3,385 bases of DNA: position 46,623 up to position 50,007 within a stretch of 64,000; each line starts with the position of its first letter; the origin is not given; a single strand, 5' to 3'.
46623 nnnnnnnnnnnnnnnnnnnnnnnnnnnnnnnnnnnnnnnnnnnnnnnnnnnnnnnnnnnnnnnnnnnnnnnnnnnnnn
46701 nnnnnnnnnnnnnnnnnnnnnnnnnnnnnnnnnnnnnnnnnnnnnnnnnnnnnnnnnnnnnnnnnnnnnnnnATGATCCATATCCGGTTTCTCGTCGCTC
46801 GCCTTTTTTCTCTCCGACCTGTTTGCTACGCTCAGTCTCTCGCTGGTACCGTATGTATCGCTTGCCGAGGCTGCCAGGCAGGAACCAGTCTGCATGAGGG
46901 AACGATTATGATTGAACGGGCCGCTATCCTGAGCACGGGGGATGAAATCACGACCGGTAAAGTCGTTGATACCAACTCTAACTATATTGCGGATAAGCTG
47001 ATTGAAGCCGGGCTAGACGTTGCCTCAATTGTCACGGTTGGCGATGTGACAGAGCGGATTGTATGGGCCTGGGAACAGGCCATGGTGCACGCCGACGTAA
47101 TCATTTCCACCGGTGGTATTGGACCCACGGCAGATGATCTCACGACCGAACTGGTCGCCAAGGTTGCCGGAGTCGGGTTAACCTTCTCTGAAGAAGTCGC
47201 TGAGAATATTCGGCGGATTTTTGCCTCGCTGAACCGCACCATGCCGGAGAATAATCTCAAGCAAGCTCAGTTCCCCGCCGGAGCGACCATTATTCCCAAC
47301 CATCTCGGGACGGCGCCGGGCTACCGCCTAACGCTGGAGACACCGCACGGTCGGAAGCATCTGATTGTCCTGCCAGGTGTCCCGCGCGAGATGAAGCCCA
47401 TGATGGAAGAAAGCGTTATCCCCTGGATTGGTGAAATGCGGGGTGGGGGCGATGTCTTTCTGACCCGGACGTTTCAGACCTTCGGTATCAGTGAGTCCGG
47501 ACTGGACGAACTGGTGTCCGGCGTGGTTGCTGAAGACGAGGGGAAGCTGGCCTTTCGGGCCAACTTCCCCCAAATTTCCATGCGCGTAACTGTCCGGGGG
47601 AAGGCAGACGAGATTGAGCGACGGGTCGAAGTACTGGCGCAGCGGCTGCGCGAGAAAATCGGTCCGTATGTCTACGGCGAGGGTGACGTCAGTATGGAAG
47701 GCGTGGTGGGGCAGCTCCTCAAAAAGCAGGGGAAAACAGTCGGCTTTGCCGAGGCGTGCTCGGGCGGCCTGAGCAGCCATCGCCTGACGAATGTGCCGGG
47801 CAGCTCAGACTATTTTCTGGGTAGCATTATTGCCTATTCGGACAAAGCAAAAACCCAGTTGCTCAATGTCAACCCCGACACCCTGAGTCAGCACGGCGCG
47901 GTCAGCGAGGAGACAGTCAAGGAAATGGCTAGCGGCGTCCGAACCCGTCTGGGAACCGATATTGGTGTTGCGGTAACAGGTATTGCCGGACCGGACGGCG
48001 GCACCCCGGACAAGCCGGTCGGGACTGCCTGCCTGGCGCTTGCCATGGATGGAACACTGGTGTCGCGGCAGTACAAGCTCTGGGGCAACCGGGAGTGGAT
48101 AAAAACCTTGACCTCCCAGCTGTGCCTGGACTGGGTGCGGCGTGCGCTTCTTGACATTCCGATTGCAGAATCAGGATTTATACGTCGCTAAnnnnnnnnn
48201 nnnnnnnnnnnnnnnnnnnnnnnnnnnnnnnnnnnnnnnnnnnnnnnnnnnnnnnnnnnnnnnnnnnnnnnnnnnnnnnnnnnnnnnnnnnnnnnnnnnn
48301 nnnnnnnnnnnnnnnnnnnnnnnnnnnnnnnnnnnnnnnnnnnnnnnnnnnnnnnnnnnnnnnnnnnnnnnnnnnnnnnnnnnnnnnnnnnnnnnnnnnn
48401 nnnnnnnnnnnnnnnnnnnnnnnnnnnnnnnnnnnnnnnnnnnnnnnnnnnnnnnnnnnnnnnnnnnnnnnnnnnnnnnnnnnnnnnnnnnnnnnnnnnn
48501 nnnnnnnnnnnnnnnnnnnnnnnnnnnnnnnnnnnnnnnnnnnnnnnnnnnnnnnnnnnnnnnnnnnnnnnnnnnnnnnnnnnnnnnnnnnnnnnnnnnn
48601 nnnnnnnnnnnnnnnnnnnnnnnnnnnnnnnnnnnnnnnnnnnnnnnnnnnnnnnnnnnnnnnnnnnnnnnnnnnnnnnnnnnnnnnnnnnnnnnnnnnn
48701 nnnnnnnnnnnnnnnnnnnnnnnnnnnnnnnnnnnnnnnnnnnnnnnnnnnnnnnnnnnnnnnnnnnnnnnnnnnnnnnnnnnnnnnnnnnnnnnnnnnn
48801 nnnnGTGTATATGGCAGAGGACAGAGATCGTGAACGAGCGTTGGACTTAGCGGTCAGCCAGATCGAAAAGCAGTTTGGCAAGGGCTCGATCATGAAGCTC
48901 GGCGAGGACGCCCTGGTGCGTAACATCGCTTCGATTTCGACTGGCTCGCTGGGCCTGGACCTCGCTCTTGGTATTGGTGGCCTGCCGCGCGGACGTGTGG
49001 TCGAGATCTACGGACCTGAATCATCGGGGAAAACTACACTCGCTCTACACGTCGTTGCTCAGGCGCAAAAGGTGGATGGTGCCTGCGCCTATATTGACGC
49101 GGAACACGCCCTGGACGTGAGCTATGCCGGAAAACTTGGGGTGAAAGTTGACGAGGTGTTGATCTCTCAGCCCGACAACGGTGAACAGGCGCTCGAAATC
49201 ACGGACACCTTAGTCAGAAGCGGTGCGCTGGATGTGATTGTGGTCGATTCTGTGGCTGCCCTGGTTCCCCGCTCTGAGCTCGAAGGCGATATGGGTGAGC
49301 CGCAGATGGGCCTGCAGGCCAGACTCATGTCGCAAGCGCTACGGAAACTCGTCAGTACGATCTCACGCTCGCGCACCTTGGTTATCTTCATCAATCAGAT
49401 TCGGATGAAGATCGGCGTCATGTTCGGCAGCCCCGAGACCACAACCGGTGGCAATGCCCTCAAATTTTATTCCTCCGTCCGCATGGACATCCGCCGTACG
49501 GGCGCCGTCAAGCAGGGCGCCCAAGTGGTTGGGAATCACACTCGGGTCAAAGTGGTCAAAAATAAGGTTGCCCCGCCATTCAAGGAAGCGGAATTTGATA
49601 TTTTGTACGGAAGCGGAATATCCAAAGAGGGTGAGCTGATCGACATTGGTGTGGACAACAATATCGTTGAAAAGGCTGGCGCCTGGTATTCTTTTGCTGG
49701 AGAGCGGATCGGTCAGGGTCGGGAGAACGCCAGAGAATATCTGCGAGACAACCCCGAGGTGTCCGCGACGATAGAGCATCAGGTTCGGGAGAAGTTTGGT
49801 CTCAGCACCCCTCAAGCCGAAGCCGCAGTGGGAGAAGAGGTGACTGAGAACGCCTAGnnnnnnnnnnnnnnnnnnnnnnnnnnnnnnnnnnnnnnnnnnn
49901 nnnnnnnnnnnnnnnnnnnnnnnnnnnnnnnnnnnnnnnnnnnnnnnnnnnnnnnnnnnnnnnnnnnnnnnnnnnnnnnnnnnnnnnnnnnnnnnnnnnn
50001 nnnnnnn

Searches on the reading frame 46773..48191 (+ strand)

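Call 38: search_protein_families(library=pfam, proteins=[window:46773-48191:+], max_evalue=0.0001)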
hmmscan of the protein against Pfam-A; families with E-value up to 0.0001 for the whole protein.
window:46773-48191:+ (472 aa): 3 families
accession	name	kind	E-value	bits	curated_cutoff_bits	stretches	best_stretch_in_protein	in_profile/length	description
PF02464.23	CinA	-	4.9e-53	179.4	23.5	1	307-458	3-154/155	Competence-damaged protein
PF00994.29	MoCF_biosynth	-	7.6e-35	120.2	26.6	1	51-219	1-142/144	Probable molybdopterin binding domain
PF18146.6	CinA_KH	-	1.1e-10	41.8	27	1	231-302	1-73/73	Damage-inducible protein CinA KH domain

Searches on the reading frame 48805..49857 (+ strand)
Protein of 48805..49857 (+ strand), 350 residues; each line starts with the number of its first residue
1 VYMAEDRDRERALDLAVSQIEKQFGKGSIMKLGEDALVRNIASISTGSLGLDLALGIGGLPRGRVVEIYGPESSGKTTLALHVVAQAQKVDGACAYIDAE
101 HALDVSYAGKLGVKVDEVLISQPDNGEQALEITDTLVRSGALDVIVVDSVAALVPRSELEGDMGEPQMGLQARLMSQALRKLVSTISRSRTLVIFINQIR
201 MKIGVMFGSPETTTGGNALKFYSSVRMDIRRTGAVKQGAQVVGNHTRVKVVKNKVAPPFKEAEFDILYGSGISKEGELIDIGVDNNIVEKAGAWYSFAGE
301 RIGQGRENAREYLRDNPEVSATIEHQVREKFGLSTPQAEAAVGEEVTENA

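Call 38: search_protein_families(library=pfam, proteins=[window:48805-49857:+], max_evalue=0.0001)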
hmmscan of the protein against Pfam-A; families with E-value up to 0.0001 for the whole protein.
window:48805-49857:+ (350 aa): 6 families
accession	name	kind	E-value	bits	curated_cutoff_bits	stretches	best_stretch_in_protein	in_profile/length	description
PF00154.27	RecA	-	2.8e-138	460.1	27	1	11-273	1-262/262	recA bacterial DNA recombination protein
PF21096.2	RecA_C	-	2.3e-26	92.1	27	1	276-331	1-56/57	RecA C-terminal domain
PF08423.17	Rad51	-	2.1e-10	40.8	22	1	40-234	4-214/244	Rad51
PF06745.19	ATPase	-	4.6e-08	33.2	26.6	1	45-101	2-58/231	KaiC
PF13191.12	AAA_16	-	9.1e-06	26.7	32.6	1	61-198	22-140/167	AAA ATPase domain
PF01637.24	ATPase_2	-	1.6e-05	25.3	33.2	1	65-196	22-116/225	ATPase domain predominantly from Archaea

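Call 50: find_homologous_proteins(query=window:48805-49857:+, max_evalue=1e-50)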
Query window:48805-49857:+ (350 aa): 8000 proteins with E <= 1e-50 among 8000 candidates; the best 120 are listed.
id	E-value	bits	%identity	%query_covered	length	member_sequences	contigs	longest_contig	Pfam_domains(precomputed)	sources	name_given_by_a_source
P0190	1.8e-218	743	100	99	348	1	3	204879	PF06745.20,PF08423.18,PF00154.28,PF21096.3,PF01637.25,PF27531.1,PF13191.13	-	-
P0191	1.1e-215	733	99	99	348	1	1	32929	PF06745.20,PF08423.18,PF00154.28,PF21096.3,PF27531.1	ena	-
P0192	1.4e-213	726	98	99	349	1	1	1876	PF06745.20,PF08423.18,PF00154.28,PF21096.3,PF01637.25,PF27531.1,PF13191.13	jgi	jgi:recombination protein RecA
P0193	5.1e-213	725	98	99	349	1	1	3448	PF06745.20,PF08423.18,PF00154.28,PF21096.3,PF01637.25,PF27531.1,PF13191.13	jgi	jgi:recombination protein RecA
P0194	9.8e-213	724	98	99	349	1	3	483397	PF06745.20,PF08423.18,PF00154.28,PF21096.3,PF01637.25,PF27531.1,PF13191.13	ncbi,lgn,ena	-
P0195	1.2e-212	723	97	99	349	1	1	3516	PF06745.20,PF08423.18,PF00154.28,PF21096.3,PF01637.25,PF27531.1,PF13191.13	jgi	jgi:recombination protein RecA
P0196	1.0e-211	720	97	99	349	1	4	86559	PF06745.20,PF08423.18,PF00154.28,PF21096.3,PF27531.1,PF13191.13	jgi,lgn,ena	-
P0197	2.5e-211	719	97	99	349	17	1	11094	PF06745.20,PF08423.18,PF00154.28,PF21096.3,PF01637.25,PF27531.1,PF13191.13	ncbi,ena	-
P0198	3.7e-211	718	97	99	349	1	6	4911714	PF06745.20,PF08423.18,PF00154.28,PF21096.3,PF27531.1,PF13191.13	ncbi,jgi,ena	-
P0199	7.8e-211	717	97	99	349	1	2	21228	PF06745.20,PF08423.18,PF00154.28,PF21096.3,PF27531.1,PF13191.13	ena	-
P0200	1.0e-210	717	96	99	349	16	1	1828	PF06745.20,PF08423.18,PF00154.28,PF21096.3,PF01637.25,PF27531.1,PF13191.13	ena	-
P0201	2.5e-210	716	97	99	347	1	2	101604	PF06745.20,PF08423.18,PF00154.28,PF21096.3,PF01637.25,PF27531.1,PF13191.13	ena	-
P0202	2.6e-210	716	97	99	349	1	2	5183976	PF06745.20,PF08423.18,PF00154.28,PF21096.3,PF01637.25,PF27531.1,PF13191.13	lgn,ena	-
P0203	6.2e-210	714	97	99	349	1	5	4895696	PF06745.20,PF08423.18,PF00154.28,PF21096.3,PF01637.25,PF27531.1,PF13191.13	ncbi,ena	-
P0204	1.3e-209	713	97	99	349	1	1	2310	PF06745.20,PF08423.18,PF00154.28,PF21096.3,PF01637.25,PF27531.1,PF13191.13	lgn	-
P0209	2.2e-208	709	98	97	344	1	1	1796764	PF06745.20,PF08423.18,PF00154.28,PF21096.3,PF01637.25,PF27531.1,PF13191.13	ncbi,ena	-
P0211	2.7e-205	699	96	98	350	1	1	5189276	PF06745.20,PF08423.18,PF00154.28,PF21096.3,PF01637.25,PF27531.1,PF13191.13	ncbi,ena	-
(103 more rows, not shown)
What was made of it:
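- Closest known: swf cluster. Different: The host is probably a Binatia-like bacterium, judged from RecA (call 50).
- Tried and rejected: The nearest named RecA homologues are Candidatus Binatia MAGs at 82-84% identity (call 50).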

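Call 51: list_cluster_members(proteins=[P0194, P0198, P0203, P0209, P0211])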
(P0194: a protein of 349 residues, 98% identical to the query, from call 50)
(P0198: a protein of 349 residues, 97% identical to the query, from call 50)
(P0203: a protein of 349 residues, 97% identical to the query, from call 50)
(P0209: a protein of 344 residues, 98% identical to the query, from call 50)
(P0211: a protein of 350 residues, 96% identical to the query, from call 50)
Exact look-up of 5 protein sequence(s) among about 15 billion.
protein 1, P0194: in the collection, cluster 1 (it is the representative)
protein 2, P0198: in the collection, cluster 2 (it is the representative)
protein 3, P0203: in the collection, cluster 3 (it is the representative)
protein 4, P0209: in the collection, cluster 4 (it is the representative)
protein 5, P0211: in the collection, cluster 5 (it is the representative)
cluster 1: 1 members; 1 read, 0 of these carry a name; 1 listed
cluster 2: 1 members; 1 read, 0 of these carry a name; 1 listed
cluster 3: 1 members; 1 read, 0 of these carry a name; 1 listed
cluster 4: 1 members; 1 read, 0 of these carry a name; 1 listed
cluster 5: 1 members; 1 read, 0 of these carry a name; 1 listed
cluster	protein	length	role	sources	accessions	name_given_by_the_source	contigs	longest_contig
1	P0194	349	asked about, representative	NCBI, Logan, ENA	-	-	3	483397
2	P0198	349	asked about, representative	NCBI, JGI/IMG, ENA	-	-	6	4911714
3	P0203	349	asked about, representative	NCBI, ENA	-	-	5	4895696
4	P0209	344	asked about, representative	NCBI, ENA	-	-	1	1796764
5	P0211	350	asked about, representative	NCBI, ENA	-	-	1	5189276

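Call 54: find_encoding_contigs(protein=P0198, flank=3000, max_places=4)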
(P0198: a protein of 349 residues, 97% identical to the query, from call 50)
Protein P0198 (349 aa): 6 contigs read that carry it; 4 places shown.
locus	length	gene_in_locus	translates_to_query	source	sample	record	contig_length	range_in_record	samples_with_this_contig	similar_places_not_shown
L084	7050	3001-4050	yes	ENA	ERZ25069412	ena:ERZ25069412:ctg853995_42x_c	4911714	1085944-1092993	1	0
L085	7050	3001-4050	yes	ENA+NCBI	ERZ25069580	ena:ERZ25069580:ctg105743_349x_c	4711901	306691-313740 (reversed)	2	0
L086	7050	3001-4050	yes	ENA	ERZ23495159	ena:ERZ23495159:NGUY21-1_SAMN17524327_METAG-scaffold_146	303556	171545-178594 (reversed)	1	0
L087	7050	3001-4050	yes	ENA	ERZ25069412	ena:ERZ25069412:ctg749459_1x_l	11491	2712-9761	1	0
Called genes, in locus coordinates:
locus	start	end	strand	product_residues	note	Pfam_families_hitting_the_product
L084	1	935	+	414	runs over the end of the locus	PF02550:AcetylCoA_hydro, PF13336:AcetylCoA_hyd_C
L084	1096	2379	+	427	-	PF00994:MoCF_biosynth, PF18146:CinA_KH, PF02464:CinA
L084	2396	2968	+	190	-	PF10469:AKAP7_NLS (weak), PF02834:LigT_PEase, PF13563:2_5_RNA_ligase2, PF02834:LigT_PEase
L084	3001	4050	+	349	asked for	PF00154:RecA_N, PF06745:ATPase (weak), PF08423:Rad51, PF13191:AAA_16 (weak), PF27531:MT3502_N (weak), PF21096:RecA_C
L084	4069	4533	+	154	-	PF02631:RecX_HTH2 (faint), PF21982:RecX_HTH1 (weak), PF21981:RecX_HTH3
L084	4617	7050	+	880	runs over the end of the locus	PF01411:tRNA-synt_2c, PF07973:tRNA_SAD, PF02272:DHHA1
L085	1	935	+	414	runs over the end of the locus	PF02550:AcetylCoA_hydro, PF13336:AcetylCoA_hyd_C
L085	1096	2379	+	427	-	PF00994:MoCF_biosynth, PF18146:CinA_KH, PF02464:CinA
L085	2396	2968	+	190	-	PF10469:AKAP7_NLS (weak), PF02834:LigT_PEase, PF13563:2_5_RNA_ligase2, PF02834:LigT_PEase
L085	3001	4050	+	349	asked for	PF00154:RecA_N, PF06745:ATPase (weak), PF08423:Rad51, PF13191:AAA_16 (weak), PF27531:MT3502_N (weak), PF21096:RecA_C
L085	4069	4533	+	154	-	PF02631:RecX_HTH2 (faint), PF21982:RecX_HTH1 (weak), PF21981:RecX_HTH3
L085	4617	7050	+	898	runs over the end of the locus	PF01411:tRNA-synt_2c, PF07973:tRNA_SAD, PF02272:DHHA1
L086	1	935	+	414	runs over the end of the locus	PF02550:AcetylCoA_hydro, PF13336:AcetylCoA_hyd_C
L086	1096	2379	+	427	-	PF00994:MoCF_biosynth, PF18146:CinA_KH, PF02464:CinA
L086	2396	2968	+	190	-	PF10469:AKAP7_NLS (weak), PF02834:LigT_PEase, PF13563:2_5_RNA_ligase2, PF02834:LigT_PEase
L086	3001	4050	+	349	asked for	PF00154:RecA_N, PF06745:ATPase (weak), PF08423:Rad51, PF13191:AAA_16 (weak), PF27531:MT3502_N (weak), PF21096:RecA_C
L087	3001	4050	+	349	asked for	PF00154:RecA_N, PF06745:ATPase (weak), PF08423:Rad51, PF13191:AAA_16 (weak), PF27531:MT3502_N (weak), PF21096:RecA_C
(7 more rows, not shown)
